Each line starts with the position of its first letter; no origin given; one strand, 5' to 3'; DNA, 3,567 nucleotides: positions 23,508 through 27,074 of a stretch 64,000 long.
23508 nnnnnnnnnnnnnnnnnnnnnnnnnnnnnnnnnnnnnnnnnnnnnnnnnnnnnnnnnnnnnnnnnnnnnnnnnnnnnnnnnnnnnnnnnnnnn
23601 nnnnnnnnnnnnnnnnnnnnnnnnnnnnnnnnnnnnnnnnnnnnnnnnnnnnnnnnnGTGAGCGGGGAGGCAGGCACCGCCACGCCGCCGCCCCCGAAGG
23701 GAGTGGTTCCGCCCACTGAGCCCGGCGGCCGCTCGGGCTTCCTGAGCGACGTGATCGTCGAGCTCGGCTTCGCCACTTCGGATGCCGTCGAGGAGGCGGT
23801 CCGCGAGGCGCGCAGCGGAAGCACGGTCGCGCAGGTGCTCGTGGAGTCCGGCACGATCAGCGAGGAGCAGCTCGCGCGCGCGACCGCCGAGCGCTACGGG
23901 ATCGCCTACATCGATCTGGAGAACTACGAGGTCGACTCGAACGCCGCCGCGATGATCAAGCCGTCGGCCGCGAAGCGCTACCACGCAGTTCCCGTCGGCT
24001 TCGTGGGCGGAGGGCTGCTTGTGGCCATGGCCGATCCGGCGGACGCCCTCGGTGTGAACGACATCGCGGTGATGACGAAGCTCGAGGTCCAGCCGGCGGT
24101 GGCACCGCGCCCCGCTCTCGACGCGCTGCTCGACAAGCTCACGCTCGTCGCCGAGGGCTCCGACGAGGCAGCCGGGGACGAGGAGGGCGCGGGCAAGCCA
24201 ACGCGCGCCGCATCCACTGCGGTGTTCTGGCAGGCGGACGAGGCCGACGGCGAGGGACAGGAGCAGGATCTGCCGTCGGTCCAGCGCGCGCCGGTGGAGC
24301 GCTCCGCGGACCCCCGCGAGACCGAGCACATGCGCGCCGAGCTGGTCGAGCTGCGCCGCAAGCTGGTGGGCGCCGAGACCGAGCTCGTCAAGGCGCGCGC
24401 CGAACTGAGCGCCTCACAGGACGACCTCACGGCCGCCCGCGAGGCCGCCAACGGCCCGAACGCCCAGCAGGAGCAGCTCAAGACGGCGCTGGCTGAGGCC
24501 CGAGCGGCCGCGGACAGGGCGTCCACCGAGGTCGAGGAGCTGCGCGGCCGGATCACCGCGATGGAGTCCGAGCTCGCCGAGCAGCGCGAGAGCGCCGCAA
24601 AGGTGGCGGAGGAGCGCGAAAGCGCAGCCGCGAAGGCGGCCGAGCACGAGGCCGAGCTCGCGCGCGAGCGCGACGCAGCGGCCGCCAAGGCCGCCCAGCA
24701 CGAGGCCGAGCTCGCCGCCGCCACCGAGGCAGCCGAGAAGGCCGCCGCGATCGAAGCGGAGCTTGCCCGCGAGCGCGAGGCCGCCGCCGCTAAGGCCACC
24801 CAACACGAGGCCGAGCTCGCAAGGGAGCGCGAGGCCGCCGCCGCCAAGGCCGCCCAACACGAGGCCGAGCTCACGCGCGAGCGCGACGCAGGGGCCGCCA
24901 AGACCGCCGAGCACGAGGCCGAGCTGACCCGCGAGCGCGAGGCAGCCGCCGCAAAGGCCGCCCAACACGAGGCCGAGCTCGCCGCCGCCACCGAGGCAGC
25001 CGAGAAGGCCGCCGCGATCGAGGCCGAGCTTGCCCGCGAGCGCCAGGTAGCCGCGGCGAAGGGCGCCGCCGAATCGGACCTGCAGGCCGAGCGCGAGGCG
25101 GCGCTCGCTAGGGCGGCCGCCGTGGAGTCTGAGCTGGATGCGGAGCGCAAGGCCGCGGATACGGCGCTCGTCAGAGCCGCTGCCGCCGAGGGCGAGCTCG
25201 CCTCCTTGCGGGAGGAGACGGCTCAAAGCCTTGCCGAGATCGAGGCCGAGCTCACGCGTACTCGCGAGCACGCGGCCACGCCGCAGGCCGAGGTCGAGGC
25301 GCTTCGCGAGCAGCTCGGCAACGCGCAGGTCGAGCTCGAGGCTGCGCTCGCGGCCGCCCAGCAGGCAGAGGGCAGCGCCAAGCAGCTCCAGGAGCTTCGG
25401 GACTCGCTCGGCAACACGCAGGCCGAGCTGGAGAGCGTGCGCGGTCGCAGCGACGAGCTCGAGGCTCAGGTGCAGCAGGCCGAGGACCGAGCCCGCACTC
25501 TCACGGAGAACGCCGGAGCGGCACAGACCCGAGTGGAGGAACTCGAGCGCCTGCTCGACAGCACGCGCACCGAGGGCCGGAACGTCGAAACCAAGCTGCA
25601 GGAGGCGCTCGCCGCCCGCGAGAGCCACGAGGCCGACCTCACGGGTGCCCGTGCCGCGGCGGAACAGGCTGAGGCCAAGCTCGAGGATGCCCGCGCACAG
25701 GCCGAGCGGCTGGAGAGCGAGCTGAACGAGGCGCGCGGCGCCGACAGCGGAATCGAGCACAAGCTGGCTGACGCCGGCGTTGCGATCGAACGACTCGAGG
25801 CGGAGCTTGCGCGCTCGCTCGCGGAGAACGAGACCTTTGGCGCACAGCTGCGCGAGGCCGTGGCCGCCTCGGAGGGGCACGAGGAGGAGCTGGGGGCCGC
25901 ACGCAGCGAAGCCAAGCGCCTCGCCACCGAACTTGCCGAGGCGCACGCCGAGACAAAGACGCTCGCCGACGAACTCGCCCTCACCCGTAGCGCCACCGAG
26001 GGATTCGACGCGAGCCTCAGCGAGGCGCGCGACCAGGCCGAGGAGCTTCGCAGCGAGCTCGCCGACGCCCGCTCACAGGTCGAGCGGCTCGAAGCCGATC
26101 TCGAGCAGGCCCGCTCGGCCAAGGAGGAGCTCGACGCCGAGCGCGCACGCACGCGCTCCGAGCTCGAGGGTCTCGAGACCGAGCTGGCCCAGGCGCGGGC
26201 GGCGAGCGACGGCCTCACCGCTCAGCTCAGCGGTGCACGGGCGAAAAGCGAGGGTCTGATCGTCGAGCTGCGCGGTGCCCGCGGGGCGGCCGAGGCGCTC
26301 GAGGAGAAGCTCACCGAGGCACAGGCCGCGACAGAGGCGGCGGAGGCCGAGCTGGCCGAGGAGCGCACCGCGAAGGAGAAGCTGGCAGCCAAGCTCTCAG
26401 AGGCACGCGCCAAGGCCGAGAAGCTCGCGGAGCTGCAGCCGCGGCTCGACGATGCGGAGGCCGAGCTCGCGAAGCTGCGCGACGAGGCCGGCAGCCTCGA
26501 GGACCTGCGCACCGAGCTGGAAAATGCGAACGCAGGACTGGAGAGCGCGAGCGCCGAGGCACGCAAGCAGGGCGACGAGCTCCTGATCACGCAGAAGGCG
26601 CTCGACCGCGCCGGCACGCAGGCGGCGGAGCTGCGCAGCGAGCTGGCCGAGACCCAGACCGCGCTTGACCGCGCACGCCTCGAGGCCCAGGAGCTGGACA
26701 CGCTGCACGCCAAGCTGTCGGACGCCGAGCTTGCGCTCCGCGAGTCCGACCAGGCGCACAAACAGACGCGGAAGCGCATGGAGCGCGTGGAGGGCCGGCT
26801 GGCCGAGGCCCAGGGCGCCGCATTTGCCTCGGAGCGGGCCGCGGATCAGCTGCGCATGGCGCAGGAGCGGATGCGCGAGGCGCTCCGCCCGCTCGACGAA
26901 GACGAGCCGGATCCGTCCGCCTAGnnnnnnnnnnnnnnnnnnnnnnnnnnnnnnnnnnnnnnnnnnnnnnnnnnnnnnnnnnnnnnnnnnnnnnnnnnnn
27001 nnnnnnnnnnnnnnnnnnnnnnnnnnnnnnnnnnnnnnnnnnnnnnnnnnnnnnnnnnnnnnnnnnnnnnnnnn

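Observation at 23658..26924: Unusual architecture: T2SSE_N/MshEN-like domain fused to a roughly 900-aa Ala/Glu coiled coil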

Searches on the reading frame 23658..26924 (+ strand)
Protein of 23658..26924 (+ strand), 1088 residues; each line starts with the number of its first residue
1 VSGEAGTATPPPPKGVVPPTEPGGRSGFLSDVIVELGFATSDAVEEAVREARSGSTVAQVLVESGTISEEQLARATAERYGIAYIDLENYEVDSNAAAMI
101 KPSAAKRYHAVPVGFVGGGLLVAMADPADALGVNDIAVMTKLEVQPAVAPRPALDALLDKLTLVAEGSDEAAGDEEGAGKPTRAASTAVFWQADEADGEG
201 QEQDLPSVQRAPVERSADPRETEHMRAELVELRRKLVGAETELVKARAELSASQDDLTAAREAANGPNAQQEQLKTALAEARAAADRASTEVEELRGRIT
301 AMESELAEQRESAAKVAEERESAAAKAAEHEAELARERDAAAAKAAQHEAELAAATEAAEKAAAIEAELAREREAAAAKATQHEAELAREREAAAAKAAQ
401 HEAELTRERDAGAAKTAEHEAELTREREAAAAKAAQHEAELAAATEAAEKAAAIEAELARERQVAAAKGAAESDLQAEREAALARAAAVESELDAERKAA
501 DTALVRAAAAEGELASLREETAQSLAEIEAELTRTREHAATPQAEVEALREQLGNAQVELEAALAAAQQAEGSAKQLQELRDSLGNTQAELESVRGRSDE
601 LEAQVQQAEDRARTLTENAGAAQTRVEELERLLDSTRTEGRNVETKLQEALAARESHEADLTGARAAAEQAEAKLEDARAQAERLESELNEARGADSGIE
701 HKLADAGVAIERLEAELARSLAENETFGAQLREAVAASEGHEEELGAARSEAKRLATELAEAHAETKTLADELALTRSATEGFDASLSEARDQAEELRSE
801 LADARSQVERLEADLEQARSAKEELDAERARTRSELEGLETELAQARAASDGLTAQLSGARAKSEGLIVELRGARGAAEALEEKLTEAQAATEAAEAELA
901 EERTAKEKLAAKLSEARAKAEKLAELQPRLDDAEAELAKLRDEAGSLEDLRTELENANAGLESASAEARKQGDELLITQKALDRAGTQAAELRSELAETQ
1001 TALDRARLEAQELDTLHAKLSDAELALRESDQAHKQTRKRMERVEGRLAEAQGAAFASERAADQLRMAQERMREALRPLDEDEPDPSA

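Call 3: search_protein_families(library=pfam, proteins=[window:23658-26924:+], max_evalue=0.1)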
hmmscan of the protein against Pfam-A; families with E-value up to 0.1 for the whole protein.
window:23658-26924:+ (1088 aa): 9 families
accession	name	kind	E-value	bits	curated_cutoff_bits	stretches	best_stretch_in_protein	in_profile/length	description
PF05157.20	MshEN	-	2.8e-15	56.5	23.1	1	80-162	1-84/90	MshEN domain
PF10186.14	ATG14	-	0.0032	17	33.2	1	710-851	21-157/347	Vacuolar sorting 38 and autophagy-related subunit 14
PF10473.14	CENP-F_leu_zip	-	0.0063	17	34.5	1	791-863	23-95/140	Leucine-rich repeats of kinetochore protein Cenp-F/LEK1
PF24319.2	DUF7491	-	0.0064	17.1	30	1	721-802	6-87/90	Coiled-coil region of unknown function (DUF7491)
PF16716.10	BST2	-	0.0071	17.4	27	1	248-312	24-88/91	Bone marrow stromal antigen 2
PF13851.11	GAS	-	0.0089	15.9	32.3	2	767-901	29-167/200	Growth-arrest specific micro-tubule binding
PF06818.20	Fez1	-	0.018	15.9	34.4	1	757-917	17-163/199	Fez1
PF07889.17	DUF1664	-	0.029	14.9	34.6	0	230-308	44-119/124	Protein of unknown function (DUF1664)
PF25541.1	TBCA_PH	-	0.04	14.1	27.8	0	914-1045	5-133/139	PH domain-containing proteins, TBCA domain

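Call 4: search_protein_families(library=ncbifam, proteins=[window:23658-26924:+], max_evalue=0.1)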
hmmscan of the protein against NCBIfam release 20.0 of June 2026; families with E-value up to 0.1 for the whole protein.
window:23658-26924:+ (1088 aa): 14 families
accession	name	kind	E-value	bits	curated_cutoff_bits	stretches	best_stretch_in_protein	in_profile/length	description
TIGR02168.1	SMC_prok_B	equivalog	4.6e-20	71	567.35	3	699-907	286-494/1181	chromosome segregation protein SMC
TIGR02538.1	type_IV_pilB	equivalog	1.6e-17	63.4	675.65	1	33-201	6-175/564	type IV-A pilus assembly ATPase PilB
NF045487.1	ASRP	equivalog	2.2e-17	62.9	300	2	713-1050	123-478/593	archaea-specific SMC-related protein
TIGR02169.1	SMC_prok_A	equivalog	4.1e-16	57.9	729.4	3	514-774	229-494/1165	chromosome segregation protein SMC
TIGR04523.1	Mplasa_alph_rch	subfamily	9.2e-12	43.7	270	2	750-1042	40-338/745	helix-rich protein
NF002572.0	PRK02224.1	equivalog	5.1e-11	41.6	1087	1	658-1082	264-675/888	DNA double-strand break repair ATPase Rad50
NF008411.1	PRK11234.1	equivalog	4.6e-10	38.5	1170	1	26-152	481-607/723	cyclic di-3',5'-guanylate-activated glycosyltransferase NfrB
NF047515.1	SpiroCoCo_C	equivalog_domain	8.8e-07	28.4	125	2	872-1052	65-248/313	SpiroCoCo family coiled-coil protein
NF053729.1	c-di-GMP_motif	domain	1.2e-05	25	38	1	29-78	2-52/53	cyclic di-GMP-binding domain-containing protein, MshE-related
NF012033.0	PRK15489.1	equivalog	2.5e-05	22.6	537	1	30-164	494-629/703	glycosyl transferase family protein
NF003034.1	PRK03918.1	equivalog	3.3e-05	22.1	700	3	716-965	190-435/878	DNA double-strand break repair ATPase Rad50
NF041034.1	Rad50_Sulf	equivalog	0.0033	15.4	1000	1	743-1025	447-718/872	DNA double-strand break repair ATPase Rad50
TIGR04211.1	SH3_and_anchor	equivalog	0.0041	16.7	65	2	912-1014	57-159/198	TIGR04211 family SH3 domain-containing protein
TIGR04527.1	mycoplas_twoTM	subfamily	0.039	13.6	125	0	524-650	52-169/248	MG_279/MG_280 family protein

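Call 5: find_encoding_contigs(protein=window:23658-26924:+, flank=10000, max_places=6)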
Protein window:23658-26924:+ (1088 aa): no gene with exactly this product is on record in the collection.

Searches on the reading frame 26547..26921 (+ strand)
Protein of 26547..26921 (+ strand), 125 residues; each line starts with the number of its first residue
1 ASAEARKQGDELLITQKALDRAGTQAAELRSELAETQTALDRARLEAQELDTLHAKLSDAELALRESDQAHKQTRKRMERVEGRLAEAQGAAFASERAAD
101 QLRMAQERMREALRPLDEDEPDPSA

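Call 69: search_protein_representatives(alignment_id=A4)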
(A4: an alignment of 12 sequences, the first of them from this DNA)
Query: 12 sequences, 118 profile positions. Proteins with E-value up to 0.001 (for the whole library): 45; up to 1e-10: 19; up to 1e-30: 3. The best 45 are listed.
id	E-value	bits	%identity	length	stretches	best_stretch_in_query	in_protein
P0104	1.2e-34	135.5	-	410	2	1-115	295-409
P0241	1.7e-34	134.9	-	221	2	2-114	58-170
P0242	2.2e-32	128.2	-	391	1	10-115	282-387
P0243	1.3e-30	122.4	-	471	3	3-116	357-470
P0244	4.5e-30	120.7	-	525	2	2-113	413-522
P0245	1.2e-28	116.1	-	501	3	3-113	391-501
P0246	1.7e-28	115.6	-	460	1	1-116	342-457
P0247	6.6e-28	113.7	-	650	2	4-114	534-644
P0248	1.1e-27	113.0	-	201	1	3-117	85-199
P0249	2.1e-24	102.4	-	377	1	2-115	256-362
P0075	1.4e-23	99.8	-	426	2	2-117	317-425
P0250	3.2e-21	92.1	-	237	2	45-113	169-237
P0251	8.7e-19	84.3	-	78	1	55-116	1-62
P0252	1.6e-18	83.5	-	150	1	3-116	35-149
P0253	7.6e-18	81.3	-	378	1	2-114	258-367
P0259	5.0e-09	52.8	-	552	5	20-104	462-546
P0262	1.2e-07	48.4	-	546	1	3-116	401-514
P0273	9.4e-05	39.0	-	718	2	2-82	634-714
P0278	5.3e-04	36.6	-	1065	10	5-65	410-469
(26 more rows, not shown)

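Call 70: search_protein_families(library=pfam, proteins=[P0242, P0243, P0244, P0245, P0246, P0247, P0259, P0262, P0273, P0278], max_evalue=0.00001)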
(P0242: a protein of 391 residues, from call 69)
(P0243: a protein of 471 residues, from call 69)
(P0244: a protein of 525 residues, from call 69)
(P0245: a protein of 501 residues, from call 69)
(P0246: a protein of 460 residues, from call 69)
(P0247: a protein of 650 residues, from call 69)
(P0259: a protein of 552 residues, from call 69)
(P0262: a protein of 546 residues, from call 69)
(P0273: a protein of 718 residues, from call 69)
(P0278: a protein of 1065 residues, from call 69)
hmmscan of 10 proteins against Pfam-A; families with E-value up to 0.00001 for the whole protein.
P0242 (391 aa): 1 family
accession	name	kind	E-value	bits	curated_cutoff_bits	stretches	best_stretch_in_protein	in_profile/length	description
PF05157.20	MshEN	-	4.4e-16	59.1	23.1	1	78-159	1-83/90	MshEN domain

P0243 (471 aa): 1 family
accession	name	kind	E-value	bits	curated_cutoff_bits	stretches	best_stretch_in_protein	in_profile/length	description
PF05157.20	MshEN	-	7.7e-15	55.1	23.1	1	80-161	1-83/90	MshEN domain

P0244 (525 aa): 1 family
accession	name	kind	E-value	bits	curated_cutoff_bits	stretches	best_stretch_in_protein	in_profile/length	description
PF05157.20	MshEN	-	1.6e-17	63.7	23.1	1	83-164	1-83/90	MshEN domain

P0245 (501 aa): 1 family
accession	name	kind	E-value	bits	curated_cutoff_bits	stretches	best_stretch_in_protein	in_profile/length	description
PF05157.20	MshEN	-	9.8e-15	54.8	23.1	1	97-178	1-83/90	MshEN domain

P0246 (460 aa): 1 family
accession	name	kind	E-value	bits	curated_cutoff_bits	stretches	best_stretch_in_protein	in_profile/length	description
PF05157.20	MshEN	-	1.8e-10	41.1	23.1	1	98-179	1-83/90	MshEN domain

P0247 (650 aa): 1 family
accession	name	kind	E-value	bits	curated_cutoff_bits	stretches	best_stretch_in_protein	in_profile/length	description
PF05157.20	MshEN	-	1e-14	54.7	23.1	1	77-158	1-83/90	MshEN domain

P0259 (552 aa): 2 families
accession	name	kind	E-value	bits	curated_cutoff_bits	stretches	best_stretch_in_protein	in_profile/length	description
PF05157.20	MshEN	-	8.2e-12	45.4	23.1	1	90-174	3-87/90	MshEN domain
PF13863.11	DUF4200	-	1.2e-07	32.5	29.7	0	430-523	10-106/119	Domain of unknown function (DUF4200)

P0262 (546 aa): 1 family
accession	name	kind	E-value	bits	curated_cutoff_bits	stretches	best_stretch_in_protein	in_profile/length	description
PF05157.20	MshEN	-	1.5e-13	51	23.1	1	69-151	1-83/90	MshEN domain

P0273 (718 aa): 1 family
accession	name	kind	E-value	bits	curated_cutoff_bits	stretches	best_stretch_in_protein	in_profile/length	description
PF05157.20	MshEN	-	2.8e-16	59.7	23.1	1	119-204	2-87/90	MshEN domain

P0278 (1065 aa): 7 families
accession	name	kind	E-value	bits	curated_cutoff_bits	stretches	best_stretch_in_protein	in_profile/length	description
PF07554.19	FIVAR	-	3.5e-107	351.6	29.2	11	312-372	3-70/71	FIVAR domain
PF20909.2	SpGH101_helical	-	3.7e-33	113.7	27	0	396-426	29-59/60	Endo-alpha-N-acetylgalactosaminidase, helical bundle domain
PF19077.6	Big_13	-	9.6e-13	48.9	27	1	155-237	17-94/102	Bacterial Ig-like domain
PF21528.2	CC2D1A-B_DM14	-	1.1e-08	35.5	24.6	0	407-425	6-24/56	Coiled-coil and C2 domain-containing protein 1, DM14 domain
PF18187.6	RIF5_SNase_1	-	2.7e-08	34.4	25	0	463-496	30-63/166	TbRIF5 SNase domain 1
PF12543.13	DUF3738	-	4.1e-07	30.7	22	0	639-699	100-161/190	Protein of unknown function (DUF3738)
PF00746.26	Gram_pos_anchor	-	7.8e-06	26.2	20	0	1024-1064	2-42/43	LPXTG cell wall anchor motif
